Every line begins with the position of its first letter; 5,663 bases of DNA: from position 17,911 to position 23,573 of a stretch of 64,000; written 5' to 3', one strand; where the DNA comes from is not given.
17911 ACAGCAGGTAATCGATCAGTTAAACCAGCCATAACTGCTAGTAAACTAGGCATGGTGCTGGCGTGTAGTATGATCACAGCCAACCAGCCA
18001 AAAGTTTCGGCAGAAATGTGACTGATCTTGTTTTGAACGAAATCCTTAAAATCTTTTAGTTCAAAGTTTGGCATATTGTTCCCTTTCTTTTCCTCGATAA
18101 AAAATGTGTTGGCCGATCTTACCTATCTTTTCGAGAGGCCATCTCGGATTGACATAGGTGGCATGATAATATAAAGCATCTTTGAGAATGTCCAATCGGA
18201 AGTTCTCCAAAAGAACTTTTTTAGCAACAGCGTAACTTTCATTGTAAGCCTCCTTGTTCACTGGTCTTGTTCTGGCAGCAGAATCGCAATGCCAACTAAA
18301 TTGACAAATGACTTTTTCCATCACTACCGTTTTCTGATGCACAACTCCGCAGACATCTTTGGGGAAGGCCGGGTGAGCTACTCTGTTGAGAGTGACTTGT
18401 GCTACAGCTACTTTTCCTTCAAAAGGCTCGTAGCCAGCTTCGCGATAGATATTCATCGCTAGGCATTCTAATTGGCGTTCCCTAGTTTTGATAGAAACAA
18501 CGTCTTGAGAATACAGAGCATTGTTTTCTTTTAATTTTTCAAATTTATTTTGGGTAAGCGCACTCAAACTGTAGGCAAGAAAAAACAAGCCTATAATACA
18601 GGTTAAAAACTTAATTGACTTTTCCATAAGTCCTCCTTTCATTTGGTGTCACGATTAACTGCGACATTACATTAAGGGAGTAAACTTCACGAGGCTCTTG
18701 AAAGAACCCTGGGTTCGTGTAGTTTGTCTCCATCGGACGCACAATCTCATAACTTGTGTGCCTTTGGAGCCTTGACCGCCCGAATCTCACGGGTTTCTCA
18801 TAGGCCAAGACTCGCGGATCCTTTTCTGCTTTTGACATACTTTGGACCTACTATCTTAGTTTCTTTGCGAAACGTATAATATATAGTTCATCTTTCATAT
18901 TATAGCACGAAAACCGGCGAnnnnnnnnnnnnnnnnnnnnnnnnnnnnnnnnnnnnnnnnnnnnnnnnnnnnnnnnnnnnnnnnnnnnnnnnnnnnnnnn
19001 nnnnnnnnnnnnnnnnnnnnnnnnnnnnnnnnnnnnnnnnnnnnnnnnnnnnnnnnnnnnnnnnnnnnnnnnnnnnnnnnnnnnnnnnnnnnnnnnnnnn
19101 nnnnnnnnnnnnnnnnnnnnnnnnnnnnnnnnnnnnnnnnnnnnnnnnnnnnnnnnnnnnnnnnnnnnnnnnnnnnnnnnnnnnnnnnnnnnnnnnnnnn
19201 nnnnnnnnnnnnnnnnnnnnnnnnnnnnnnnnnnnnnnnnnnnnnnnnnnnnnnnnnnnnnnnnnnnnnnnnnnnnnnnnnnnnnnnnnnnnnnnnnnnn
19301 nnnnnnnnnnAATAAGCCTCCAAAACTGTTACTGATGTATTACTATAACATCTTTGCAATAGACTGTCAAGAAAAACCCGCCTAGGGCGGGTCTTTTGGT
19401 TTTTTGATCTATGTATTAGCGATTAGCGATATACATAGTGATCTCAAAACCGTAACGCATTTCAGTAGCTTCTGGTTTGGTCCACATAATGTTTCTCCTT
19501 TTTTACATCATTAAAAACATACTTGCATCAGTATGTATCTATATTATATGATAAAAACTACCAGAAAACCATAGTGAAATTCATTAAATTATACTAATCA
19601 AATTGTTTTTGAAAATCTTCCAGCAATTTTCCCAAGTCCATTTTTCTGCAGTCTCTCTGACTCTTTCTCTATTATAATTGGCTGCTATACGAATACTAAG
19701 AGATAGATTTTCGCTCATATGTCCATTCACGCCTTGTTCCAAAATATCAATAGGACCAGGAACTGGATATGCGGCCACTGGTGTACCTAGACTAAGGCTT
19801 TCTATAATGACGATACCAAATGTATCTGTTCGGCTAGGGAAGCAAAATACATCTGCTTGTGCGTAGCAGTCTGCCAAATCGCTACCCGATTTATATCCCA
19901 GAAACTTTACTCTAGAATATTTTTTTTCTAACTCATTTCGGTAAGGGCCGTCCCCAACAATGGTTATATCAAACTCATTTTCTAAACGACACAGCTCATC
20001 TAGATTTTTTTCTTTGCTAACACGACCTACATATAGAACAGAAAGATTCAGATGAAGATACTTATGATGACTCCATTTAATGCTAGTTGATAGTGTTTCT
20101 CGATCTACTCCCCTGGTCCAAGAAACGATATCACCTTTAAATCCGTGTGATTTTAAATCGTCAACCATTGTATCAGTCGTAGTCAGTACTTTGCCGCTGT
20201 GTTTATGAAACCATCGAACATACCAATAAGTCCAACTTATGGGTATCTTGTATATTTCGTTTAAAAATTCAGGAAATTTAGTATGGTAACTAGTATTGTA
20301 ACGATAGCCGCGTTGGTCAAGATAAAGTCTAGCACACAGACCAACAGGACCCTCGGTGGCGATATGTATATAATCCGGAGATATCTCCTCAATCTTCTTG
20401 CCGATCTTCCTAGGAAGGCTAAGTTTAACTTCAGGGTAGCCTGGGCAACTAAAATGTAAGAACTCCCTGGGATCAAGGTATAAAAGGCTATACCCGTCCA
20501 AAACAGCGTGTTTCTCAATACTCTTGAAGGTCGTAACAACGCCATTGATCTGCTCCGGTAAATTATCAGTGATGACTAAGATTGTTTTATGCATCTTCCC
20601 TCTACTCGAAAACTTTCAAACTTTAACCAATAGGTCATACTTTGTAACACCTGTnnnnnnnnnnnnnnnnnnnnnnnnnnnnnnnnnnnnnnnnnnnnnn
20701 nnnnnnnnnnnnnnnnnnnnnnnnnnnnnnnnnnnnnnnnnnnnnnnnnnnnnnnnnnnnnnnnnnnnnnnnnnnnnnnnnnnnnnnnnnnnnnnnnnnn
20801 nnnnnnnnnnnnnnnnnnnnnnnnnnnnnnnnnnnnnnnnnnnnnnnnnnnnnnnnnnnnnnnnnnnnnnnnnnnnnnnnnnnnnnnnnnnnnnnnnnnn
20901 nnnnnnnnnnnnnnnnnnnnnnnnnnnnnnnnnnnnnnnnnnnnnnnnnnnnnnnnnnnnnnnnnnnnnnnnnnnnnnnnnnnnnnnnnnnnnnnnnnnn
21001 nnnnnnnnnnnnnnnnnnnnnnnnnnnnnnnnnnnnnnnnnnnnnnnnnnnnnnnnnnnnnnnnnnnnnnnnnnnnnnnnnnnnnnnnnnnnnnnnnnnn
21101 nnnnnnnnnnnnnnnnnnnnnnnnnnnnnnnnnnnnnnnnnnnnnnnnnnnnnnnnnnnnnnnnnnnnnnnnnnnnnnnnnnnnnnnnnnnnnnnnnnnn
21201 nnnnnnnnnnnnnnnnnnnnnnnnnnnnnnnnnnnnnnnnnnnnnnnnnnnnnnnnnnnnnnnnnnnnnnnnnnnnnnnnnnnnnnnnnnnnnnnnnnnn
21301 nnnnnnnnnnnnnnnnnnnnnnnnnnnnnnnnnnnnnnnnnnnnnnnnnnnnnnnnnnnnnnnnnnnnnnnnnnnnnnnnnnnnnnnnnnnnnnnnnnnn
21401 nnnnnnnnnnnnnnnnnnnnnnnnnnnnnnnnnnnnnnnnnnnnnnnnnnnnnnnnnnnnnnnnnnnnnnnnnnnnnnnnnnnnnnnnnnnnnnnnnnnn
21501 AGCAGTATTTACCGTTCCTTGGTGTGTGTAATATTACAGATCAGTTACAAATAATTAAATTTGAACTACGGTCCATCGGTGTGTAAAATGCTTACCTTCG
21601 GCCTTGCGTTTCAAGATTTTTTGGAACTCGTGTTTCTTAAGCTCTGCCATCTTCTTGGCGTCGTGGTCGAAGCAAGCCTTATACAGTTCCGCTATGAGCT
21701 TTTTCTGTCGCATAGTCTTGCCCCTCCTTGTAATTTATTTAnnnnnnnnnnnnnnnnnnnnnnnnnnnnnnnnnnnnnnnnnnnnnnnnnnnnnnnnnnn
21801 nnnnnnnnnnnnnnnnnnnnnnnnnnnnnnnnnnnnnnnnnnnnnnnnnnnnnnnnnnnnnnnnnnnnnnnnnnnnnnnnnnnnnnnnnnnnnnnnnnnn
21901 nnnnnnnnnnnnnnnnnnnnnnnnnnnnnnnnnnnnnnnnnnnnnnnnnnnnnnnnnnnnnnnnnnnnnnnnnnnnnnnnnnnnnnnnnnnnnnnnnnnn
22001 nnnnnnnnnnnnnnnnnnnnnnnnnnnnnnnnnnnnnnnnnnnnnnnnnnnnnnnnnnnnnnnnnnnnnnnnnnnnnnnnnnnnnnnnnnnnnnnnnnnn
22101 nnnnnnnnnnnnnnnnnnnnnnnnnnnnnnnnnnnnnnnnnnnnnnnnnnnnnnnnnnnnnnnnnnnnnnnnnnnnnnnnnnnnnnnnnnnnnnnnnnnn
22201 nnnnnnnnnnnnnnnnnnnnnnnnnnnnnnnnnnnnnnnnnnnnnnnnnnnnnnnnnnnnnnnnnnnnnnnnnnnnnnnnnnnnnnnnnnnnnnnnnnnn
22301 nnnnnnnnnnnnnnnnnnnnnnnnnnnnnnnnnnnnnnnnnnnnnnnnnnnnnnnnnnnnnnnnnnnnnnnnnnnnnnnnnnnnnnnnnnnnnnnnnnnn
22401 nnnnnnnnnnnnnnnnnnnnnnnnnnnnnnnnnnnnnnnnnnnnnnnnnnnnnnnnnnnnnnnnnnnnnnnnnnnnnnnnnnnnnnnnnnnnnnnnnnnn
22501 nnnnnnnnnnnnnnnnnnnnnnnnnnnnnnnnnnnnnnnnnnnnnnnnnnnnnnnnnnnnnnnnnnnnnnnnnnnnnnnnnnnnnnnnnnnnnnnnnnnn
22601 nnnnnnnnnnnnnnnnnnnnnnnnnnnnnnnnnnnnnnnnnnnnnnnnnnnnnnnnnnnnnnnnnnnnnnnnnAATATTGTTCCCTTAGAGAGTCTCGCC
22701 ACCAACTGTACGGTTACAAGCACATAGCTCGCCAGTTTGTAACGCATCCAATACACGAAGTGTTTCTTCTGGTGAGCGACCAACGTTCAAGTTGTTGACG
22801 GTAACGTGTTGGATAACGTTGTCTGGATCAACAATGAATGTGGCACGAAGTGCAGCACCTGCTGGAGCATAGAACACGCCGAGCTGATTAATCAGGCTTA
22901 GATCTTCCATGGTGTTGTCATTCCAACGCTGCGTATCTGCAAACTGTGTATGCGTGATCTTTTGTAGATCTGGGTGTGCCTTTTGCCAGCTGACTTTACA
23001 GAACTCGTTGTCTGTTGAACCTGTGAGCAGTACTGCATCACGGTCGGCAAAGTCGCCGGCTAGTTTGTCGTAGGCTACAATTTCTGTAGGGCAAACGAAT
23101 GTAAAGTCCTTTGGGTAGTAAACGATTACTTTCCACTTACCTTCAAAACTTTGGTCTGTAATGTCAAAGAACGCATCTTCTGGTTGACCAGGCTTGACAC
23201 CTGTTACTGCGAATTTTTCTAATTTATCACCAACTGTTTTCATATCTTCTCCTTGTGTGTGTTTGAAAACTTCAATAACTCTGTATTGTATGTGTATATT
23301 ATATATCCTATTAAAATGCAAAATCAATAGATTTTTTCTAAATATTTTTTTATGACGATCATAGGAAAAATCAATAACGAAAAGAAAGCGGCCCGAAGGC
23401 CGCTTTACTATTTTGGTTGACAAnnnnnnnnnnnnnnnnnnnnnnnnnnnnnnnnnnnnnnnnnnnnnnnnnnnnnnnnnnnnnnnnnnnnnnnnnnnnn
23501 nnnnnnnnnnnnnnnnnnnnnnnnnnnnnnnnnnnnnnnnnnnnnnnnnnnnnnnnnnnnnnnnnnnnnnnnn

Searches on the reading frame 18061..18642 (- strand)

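Call 80: search_protein_families(library=pfam, proteins=[window:18061-18642:-], max_evalue=0.001)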
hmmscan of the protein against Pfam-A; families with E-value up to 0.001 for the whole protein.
window:18061-18642:- (193 aa): 1 family
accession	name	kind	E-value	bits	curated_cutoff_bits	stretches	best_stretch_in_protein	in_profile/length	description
PF07486.17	Hydrolase_2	-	4.3e-25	88.7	27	1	72-182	2-100/100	Cell Wall Hydrolase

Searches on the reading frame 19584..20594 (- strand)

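Call 20: search_protein_families(library=pfam, proteins=[window:19584-20594:-], max_evalue=0.001)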
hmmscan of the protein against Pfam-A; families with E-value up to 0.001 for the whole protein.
window:19584-20594:- (336 aa): 5 families
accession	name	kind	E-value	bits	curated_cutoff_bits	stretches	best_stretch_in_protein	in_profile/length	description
PF13692.12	Glyco_trans_1_4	-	2.5e-22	80.1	27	1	185-295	3-125/142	Glycosyl transferases group 1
PF00534.26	Glycos_transf_1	-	5.6e-22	78.5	26.4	1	186-293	18-139/172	Glycosyl transferases group 1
PF13439.12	Glyco_transf_4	-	1.6e-13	51.5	28.5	1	53-166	53-169/170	Glycosyltransferase Family 4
PF13579.12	Glyco_trans_4_4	-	8.7e-05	23.3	29.7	1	58-153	57-148/158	Glycosyl transferase 4-like domain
PF20706.3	GT4-conflict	-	8.9e-05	22.1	26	1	231-301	265-336/385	Family 4 Glycosyltransferase in conflict systems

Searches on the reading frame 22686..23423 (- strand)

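Call 80: search_protein_families(library=pfam, proteins=[window:22686-23423:-], max_evalue=0.001)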
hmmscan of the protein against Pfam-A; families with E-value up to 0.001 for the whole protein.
window:22686-23423:- (245 aa): 2 families
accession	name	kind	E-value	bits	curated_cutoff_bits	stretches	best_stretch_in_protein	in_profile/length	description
PF00578.27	AhpC-TSA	-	3.2e-19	69.5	26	1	64-206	1-123/124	AhpC/TSA family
PF08534.16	Redoxin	-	4.7e-06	26.9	26.6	1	89-215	24-139/148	Redoxin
